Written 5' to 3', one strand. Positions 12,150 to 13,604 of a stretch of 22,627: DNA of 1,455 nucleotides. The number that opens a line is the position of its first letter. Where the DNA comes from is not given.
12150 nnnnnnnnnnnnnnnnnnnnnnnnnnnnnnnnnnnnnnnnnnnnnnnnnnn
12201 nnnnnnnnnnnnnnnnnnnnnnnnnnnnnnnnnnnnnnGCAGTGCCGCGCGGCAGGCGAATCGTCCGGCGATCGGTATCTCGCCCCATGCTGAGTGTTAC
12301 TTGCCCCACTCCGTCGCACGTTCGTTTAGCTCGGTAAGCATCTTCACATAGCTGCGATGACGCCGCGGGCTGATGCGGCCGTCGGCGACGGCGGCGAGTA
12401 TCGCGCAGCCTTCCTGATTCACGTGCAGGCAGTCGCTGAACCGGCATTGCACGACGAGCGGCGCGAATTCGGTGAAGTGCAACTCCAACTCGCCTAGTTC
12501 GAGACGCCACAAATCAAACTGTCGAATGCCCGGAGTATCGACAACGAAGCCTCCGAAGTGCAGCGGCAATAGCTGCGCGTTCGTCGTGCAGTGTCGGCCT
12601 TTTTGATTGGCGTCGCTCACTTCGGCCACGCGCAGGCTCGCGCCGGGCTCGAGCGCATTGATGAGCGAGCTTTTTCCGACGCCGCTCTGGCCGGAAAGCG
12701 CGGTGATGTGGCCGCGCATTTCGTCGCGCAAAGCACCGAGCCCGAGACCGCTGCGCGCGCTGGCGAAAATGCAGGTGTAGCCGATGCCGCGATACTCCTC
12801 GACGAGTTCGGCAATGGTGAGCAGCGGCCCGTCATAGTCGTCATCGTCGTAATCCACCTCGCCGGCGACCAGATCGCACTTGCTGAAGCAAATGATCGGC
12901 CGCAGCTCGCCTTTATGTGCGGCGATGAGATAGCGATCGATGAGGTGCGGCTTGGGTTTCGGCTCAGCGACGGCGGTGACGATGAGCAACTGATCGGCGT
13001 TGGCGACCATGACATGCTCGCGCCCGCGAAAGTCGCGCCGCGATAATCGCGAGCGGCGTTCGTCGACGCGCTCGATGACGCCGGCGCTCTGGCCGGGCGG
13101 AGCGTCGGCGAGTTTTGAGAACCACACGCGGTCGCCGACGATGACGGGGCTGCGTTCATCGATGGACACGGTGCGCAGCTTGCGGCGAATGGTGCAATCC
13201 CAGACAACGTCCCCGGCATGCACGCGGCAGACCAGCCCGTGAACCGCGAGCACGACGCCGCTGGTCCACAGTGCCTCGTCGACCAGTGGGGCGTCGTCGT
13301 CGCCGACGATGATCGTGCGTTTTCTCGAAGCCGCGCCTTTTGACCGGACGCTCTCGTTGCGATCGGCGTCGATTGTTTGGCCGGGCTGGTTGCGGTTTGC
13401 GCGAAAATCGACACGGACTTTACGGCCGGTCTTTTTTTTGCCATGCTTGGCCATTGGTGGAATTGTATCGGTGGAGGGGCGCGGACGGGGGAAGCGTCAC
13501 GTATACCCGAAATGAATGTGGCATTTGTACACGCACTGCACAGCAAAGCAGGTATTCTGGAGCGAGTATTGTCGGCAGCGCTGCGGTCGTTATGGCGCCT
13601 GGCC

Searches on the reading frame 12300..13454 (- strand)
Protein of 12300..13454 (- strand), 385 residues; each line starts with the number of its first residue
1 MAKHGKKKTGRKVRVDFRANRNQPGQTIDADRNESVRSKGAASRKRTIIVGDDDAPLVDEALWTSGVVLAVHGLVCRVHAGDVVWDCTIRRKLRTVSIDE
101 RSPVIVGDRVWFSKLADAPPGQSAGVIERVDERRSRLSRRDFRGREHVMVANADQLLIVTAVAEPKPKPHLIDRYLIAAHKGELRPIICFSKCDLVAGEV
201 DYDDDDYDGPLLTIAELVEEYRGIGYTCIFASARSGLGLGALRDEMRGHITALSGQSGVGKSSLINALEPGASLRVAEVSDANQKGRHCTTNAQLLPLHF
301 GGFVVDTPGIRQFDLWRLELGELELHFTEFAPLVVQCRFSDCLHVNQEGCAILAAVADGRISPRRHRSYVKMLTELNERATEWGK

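Call 14: search_protein_families(library=pfam, proteins=[window:12300-13454:-], max_evalue=0.001)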
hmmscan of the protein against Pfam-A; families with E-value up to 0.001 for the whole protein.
window:12300-13454:- (385 aa): 2 families
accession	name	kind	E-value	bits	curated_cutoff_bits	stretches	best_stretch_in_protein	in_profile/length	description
PF03193.22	RsgA_GTPase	-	4.8e-53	180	30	1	131-316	2-174/174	RsgA GTPase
PF01926.29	MMR_HSR1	-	6.9e-06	26.6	21.9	1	252-311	3-58/113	50S ribosome-binding GTPase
